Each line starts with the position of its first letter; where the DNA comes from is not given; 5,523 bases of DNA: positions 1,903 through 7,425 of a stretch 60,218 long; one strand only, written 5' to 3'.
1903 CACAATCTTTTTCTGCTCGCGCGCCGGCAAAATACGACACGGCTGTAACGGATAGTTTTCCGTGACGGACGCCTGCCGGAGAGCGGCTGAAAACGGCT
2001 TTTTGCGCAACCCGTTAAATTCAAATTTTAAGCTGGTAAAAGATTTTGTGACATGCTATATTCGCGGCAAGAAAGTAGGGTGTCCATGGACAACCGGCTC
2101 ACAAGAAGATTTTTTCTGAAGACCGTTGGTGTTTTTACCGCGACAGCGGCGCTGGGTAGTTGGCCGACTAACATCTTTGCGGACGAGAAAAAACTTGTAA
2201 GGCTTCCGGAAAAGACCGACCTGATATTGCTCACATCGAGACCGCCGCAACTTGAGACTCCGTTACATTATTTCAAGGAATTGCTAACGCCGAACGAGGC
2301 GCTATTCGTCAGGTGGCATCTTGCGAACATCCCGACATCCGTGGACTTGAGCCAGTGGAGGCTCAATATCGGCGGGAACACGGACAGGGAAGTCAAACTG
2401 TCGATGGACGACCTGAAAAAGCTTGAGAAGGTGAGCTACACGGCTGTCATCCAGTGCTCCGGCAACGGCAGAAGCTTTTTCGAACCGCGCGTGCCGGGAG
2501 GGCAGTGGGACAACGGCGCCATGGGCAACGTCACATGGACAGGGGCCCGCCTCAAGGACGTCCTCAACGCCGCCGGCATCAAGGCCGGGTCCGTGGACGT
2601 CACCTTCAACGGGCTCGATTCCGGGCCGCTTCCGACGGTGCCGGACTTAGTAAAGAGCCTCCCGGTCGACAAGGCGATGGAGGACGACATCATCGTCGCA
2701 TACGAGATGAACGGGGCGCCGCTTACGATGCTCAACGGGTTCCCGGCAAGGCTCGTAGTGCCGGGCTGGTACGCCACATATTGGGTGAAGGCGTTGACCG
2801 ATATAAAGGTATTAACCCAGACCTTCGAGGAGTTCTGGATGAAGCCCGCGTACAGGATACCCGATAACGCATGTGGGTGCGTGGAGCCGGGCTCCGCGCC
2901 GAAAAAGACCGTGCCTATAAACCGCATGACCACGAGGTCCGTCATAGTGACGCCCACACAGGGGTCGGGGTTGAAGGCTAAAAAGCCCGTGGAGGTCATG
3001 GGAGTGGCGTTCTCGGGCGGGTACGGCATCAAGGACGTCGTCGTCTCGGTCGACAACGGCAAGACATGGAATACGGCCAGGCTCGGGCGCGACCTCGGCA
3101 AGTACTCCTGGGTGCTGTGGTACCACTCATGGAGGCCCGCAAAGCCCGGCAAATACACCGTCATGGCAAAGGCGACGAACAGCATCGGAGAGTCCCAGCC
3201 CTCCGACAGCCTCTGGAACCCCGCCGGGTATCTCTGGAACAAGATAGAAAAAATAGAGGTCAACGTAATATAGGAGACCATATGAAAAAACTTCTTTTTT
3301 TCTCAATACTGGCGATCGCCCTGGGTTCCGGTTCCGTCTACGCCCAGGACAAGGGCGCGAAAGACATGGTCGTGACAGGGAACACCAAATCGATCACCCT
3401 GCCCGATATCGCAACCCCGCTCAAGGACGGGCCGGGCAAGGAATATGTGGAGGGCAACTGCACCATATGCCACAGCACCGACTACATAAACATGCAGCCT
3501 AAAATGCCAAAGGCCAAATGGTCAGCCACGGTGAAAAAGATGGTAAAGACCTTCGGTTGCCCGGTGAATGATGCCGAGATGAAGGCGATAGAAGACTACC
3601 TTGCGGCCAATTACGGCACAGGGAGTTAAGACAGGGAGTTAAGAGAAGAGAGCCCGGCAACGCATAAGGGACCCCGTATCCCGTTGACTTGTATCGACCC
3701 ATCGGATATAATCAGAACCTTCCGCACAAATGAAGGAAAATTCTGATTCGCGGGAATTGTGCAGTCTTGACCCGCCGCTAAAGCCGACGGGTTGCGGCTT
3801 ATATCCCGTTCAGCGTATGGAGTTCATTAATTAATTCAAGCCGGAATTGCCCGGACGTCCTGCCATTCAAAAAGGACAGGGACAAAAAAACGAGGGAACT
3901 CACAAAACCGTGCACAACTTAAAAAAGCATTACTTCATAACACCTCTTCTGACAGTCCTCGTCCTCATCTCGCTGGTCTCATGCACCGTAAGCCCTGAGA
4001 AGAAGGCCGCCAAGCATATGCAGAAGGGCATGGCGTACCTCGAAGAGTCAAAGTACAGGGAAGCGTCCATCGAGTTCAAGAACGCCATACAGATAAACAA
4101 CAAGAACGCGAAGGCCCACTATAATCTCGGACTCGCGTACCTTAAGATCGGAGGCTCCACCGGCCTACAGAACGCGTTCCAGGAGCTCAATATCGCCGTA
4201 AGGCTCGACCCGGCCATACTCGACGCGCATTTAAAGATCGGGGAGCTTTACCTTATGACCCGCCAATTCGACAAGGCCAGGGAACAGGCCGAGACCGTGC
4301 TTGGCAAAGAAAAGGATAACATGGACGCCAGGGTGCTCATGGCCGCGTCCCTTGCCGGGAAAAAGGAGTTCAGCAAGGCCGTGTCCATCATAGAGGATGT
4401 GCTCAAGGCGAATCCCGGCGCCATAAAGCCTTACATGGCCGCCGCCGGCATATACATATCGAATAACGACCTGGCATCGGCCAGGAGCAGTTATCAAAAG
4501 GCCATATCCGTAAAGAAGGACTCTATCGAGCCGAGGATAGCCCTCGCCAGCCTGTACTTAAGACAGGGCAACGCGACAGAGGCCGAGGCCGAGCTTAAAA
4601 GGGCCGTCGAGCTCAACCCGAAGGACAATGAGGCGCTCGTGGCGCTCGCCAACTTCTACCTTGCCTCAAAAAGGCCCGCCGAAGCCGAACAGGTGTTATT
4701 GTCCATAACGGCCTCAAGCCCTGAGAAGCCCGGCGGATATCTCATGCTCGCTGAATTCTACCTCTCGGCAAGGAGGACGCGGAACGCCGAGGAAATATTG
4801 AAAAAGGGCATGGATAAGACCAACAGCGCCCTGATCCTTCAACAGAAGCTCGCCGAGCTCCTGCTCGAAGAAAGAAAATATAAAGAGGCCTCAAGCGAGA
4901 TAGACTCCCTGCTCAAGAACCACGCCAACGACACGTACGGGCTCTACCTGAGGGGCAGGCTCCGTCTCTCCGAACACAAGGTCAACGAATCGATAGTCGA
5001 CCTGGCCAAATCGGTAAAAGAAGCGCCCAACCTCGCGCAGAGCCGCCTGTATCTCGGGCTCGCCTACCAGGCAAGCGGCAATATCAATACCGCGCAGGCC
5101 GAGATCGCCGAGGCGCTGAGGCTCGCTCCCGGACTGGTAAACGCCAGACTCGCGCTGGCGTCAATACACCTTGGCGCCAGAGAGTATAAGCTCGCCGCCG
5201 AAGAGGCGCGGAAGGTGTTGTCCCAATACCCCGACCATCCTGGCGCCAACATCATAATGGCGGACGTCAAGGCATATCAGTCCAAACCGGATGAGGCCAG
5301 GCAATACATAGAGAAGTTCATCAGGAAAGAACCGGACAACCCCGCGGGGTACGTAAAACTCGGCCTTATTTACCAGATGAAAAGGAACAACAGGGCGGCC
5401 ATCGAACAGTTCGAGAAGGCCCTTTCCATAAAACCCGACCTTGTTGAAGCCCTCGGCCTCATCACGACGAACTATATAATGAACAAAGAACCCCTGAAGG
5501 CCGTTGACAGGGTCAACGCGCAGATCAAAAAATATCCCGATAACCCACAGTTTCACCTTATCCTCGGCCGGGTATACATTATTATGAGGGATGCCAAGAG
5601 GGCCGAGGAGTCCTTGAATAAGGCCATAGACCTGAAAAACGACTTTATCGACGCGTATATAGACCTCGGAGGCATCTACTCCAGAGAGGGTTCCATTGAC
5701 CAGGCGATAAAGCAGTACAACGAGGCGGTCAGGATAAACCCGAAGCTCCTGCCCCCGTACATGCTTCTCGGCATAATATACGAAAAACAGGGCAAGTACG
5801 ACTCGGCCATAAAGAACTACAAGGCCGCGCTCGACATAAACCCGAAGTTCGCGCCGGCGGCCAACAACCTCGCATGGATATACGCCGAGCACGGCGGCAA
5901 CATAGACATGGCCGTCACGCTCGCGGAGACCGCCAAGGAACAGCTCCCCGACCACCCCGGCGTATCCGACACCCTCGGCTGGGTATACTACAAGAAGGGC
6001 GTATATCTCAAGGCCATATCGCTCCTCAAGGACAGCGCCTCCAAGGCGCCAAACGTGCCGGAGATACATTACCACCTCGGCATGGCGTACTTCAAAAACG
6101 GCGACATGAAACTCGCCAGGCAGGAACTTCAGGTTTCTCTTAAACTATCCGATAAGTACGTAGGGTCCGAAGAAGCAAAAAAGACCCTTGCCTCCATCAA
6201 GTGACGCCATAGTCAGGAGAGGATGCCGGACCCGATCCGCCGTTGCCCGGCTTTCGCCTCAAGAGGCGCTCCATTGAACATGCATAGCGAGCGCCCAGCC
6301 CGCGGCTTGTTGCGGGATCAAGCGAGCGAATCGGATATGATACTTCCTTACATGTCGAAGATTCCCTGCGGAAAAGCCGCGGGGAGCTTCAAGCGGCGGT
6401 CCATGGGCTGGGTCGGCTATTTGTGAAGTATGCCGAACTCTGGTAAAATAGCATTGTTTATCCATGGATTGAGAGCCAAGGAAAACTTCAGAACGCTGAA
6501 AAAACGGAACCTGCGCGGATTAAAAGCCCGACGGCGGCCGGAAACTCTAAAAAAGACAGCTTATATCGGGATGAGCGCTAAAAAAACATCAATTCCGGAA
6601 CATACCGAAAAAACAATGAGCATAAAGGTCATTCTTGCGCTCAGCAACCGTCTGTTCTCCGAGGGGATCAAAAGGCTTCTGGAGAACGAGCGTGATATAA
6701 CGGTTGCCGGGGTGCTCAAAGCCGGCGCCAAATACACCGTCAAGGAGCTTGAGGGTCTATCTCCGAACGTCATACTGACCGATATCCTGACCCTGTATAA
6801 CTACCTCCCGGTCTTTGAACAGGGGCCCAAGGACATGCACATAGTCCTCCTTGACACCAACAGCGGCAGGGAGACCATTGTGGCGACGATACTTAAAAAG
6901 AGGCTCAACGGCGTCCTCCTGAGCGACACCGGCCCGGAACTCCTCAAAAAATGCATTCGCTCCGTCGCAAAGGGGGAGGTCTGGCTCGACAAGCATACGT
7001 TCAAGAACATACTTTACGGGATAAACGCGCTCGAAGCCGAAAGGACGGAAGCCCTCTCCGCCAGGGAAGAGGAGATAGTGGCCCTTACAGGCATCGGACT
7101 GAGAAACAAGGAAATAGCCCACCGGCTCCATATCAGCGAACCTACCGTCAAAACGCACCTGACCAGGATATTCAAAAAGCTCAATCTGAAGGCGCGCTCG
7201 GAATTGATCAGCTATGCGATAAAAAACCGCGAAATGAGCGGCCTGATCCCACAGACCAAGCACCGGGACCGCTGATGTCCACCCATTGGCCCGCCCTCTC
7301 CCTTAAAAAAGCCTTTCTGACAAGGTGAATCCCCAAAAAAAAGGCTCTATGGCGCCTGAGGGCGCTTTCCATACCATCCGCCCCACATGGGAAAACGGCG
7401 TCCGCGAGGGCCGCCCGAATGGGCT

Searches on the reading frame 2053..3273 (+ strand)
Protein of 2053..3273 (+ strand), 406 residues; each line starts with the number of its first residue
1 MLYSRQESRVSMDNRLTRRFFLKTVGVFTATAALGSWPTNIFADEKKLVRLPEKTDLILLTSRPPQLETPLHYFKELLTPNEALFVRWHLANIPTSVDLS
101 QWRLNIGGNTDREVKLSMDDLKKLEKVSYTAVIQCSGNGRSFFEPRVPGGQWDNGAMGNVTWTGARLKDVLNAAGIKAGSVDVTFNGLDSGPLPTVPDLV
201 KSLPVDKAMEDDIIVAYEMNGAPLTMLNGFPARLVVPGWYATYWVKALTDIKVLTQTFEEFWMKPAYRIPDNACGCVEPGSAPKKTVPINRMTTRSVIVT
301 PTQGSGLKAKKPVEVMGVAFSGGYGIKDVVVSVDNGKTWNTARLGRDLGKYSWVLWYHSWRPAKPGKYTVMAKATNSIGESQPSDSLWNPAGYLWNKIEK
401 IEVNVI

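Call 8: search_protein_families(library=ncbifam, proteins=[window:2053-3273:+], max_evalue=0.00001)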
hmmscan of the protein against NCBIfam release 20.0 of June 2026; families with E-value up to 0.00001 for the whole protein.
window:2053-3273:+ (406 aa): 4 families
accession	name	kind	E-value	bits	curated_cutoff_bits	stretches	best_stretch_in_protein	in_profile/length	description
NF052245.1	SorA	equivalog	4.7e-155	516.2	600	1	42-405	33-396/396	SorA family sulfite dehydrogenase catalytic subunit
NF052247.1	SorT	equivalog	1e-61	208.9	570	1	18-405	1-385/387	SorT family sulfite dehydrogenase catalytic subunit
TIGR04555.1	sulfite_DH_soxC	equivalog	8.2e-52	176.5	420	1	68-385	77-376/408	sulfite dehydrogenase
NF003767.0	PRK05363.1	equivalog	9.7e-09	34.9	207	1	160-265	143-257/320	protein-methionine-sulfoxide reductase catalytic subunit MsrP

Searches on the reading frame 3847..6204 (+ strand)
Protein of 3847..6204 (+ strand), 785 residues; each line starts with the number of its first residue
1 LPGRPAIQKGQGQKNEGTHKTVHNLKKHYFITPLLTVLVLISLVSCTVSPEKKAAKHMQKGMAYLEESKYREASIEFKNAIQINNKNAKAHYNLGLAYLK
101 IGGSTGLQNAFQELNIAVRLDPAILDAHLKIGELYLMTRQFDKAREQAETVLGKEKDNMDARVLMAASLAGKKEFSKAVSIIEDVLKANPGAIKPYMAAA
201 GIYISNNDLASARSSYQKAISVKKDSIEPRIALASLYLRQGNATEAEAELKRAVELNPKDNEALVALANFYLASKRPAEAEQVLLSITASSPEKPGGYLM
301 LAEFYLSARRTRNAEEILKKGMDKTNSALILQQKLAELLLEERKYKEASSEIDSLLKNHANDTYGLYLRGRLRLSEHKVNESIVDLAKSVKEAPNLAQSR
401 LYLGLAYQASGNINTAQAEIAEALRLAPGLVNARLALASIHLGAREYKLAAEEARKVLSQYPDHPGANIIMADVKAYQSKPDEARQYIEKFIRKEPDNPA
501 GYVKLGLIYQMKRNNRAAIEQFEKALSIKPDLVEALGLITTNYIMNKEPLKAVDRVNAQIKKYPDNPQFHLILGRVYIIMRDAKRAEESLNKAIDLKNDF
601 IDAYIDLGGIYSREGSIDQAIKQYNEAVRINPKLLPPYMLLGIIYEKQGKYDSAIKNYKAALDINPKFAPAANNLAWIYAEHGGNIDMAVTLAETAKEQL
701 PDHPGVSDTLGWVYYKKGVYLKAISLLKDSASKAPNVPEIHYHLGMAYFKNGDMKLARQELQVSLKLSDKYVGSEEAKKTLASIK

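Call 8: search_protein_families(library=ncbifam, proteins=[window:3847-6204:+], max_evalue=0.00001)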
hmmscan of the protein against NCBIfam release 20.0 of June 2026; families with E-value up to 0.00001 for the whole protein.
window:3847-6204:+ (785 aa): 34 families (the best 25 are shown)
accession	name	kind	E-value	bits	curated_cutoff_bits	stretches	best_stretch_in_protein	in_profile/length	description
TIGR02917.1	PEP_TPR_lipo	equivalog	4.4e-118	395.5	312.2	4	335-634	233-532/899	XrtA/PEP-CTERM system TPR-repeat protein PrsT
NF040959.1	MamA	equivalog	9.6e-60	201.5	200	5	551-682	55-186/204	magnetosome protein MamA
TIGR02521.1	type_IV_pilW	equivalog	5.8e-54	183.1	154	3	601-736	31-167/234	type IV pilus biogenesis/stability protein PilW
NF033762.1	social_mot_Tgl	equivalog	2e-38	132.2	225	4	552-702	50-202/252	social motility TPR repeat lipoprotein Tgl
NF033758.1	gliding_GltE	equivalog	6.7e-35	120.9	225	3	391-634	80-323/411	adventurous gliding motility TPR repeat lipoprotein GltE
NF033920.0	C39_PA2778_fam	equivalog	2e-34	119.2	150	1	615-695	170-249/255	PA2778 family cysteine peptidase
NF047371.1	FlcA_CTERM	equivalog_domain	2.4e-33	115.5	300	2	404-761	162-530/646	periplasmic flagellar collar protein FlcA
NF052415.1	T3SS_chap_SctY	equivalog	4.8e-28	97.8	70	1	233-319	12-101/106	type III secretion apparatus assembly chaperone SctY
NF008757.0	PRK11788.1-5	equivalog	6.8e-28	97.9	363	2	52-357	33-345/388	lipopolysaccharide assembly protein LapB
TIGR02795.1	tol_pal_ybgF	equivalog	2.4e-26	92.7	90.1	0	333-428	6-107/119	tol-pal system protein YbgF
TIGR00540.1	TPR_hemY_coli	hypoth_equivalog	2.6e-26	92.3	142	1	546-627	305-385/385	heme biosynthesis-associated TPR protein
TIGR02552.1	LcrH_SycD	equivalog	1.9e-25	89.1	104.8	0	153-261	12-120/136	SycD/LcrH family type III secretion system chaperone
NF008756.0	PRK11788.1-4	equivalog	1.3e-24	87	474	1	55-342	36-328/389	lipopolysaccharide assembly protein LapB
TIGR00990.1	3a0801s09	subfamily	1e-22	80.6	757.25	1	547-675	379-507/615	mitochondrial import receptor subunit TOM70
TIGR03939.1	PGA_TPR_OMP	equivalog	4.8e-22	78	366.65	1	203-295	405-497/800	poly-beta-1,6 N-acetyl-D-glucosamine export porin PgaA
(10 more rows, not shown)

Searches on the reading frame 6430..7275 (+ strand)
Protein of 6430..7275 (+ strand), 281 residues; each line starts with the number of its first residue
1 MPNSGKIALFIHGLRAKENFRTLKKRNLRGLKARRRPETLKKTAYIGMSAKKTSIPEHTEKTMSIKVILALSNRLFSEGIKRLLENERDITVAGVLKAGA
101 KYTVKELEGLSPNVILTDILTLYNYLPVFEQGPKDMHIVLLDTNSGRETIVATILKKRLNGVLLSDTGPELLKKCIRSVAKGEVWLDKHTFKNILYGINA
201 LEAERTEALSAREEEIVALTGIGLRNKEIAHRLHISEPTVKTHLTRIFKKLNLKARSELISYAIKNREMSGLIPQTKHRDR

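Call 8: search_protein_families(library=ncbifam, proteins=[window:6430-7275:+], max_evalue=0.00001)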
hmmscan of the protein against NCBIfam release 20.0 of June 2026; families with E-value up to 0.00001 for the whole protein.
window:6430-7275:+ (281 aa): 22 families
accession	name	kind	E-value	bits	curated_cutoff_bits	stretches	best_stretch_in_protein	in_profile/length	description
NF052445.1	RespRegMctR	equivalog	1.5e-24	86.6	300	1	65-267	2-203/205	two-component system response regulator MctR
NF007935.0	PRK10651.1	equivalog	3.9e-24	85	250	1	66-267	8-214/216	two-component system response regulator NarL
NF047785.1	respo_reg_MadR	equivalog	1.6e-19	70.1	300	1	65-265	1-205/209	MadR family response regulator transcription factor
NF007505.1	PRK10100.1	equivalog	2.5e-18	66.5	250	1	131-266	66-202/204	biofilm master transcriptional regulator CsgD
NF011896.0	PRK15369.1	equivalog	7.3e-17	61.7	242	1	63-265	2-206/211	two component system response regulator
NF007708.0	PRK10403.1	equivalog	3.7e-15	56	343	1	62-258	4-203/215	nitrate/nitrite response regulator protein NarP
NF007018.1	PRK09483.1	equivalog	9.9e-15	54.8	280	1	65-266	2-206/217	UvrY/SirA/GacA family response regulator transcription factor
TIGR03020.2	EpsA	equivalog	2.5e-12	47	170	1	201-263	182-245/247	XrtB/PEP-CTERM-associated transcriptional regulator EpsA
NF052366.1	photon_PedR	equivalog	6.7e-12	45.4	120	1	208-266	2-60/74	photosynthetic electron transport-dependent transcriptional regulator PedR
TIGR03541.1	reg_near_HchA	equivalog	1.4e-10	41.1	215.6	1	190-267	153-230/232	PA1136 family autoinducer-binding transcriptional regulator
NF041830.1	RR_TF_ErdR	exception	1.8e-10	40.9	390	1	169-258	110-200/213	response regulator transcription factor ErdR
NF007685.0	PRK10360.1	equivalog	4.6e-10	39.6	258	1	67-260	4-189/196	response regulator transcription factor UhpA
NF003420.0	PRK04841.1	equivalog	5.4e-10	37.9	537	1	177-271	807-901/903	HTH-type transcriptional regulator MalT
NF007403.0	PRK09935.1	equivalog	1.2e-09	38.1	271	1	174-264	115-205/210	fimbria biosynthesis transcriptional regulator FimZ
NF007419.0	PRK09958.1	equivalog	1.1e-08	34.9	251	1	193-267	128-202/204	acid-sensing system DNA-binding response regulator EvgA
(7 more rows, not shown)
